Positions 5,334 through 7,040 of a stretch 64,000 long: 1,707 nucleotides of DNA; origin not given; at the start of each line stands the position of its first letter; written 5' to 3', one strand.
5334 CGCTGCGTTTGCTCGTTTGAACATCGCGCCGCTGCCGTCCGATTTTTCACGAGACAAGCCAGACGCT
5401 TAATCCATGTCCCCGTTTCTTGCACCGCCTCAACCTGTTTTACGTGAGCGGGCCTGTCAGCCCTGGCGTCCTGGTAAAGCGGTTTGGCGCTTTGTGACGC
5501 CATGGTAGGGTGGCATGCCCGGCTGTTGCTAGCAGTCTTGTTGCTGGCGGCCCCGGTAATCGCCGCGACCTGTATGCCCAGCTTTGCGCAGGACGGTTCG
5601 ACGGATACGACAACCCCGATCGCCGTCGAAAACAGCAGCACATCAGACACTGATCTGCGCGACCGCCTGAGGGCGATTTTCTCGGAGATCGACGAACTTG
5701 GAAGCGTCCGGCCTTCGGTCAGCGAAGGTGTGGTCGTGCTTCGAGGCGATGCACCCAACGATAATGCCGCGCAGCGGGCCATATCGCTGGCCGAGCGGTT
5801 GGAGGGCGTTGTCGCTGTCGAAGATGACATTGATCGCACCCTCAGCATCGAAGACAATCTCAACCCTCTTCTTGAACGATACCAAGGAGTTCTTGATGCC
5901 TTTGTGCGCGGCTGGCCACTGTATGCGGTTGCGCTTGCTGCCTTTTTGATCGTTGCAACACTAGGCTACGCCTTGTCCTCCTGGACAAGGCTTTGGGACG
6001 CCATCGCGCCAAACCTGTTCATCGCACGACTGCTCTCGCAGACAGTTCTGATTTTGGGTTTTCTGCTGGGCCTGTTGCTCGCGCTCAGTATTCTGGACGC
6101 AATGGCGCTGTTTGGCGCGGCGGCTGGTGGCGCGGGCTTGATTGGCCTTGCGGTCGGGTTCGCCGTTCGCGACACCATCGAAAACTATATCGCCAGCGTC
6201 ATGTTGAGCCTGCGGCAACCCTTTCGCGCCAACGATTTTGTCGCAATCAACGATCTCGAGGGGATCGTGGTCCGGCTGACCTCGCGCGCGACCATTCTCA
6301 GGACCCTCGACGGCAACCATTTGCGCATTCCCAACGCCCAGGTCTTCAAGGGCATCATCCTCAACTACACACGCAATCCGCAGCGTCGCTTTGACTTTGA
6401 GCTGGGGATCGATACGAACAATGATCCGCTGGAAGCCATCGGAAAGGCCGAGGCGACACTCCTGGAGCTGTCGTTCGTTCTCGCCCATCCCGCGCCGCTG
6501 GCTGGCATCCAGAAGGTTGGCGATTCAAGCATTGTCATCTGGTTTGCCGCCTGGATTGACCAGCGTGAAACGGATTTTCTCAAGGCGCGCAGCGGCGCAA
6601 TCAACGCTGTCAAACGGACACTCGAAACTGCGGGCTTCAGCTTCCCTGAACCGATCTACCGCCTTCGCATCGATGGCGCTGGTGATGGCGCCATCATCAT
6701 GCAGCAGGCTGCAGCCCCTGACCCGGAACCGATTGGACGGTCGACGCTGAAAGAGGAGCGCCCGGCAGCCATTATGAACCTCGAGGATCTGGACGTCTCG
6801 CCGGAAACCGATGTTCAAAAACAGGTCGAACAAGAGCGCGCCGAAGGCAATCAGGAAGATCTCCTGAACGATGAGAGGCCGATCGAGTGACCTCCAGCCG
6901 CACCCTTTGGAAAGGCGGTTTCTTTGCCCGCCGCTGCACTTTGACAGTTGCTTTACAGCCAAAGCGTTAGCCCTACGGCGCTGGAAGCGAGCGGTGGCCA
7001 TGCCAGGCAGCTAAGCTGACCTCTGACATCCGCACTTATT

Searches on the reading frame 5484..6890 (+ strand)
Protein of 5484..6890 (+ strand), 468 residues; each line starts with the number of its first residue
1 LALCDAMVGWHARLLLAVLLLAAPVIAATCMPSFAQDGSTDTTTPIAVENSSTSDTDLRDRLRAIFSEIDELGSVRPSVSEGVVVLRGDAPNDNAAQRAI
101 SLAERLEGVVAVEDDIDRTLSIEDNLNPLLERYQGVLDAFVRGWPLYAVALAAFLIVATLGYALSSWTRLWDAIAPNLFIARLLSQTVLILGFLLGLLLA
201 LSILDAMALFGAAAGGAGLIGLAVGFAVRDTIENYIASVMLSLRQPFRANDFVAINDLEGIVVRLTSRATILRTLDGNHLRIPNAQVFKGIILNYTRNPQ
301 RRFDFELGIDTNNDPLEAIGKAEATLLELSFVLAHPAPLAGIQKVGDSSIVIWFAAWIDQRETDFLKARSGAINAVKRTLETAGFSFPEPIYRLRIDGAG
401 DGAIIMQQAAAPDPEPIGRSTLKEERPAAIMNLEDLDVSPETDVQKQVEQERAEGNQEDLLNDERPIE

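Call 5: search_protein_families(library=pfam, proteins=[window:5484-6890:+])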
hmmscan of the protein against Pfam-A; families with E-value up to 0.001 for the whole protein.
window:5484-6890:+ (468 aa): 2 families
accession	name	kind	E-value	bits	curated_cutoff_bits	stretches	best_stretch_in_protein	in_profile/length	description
PF00924.24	MS_channel_2nd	-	8.7e-16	58.2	20.2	1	230-297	1-68/68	Mechanosensitive ion channel, beta-domain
PF04972.22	BON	-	1.3e-09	38.7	27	1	54-116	1-65/69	BON domain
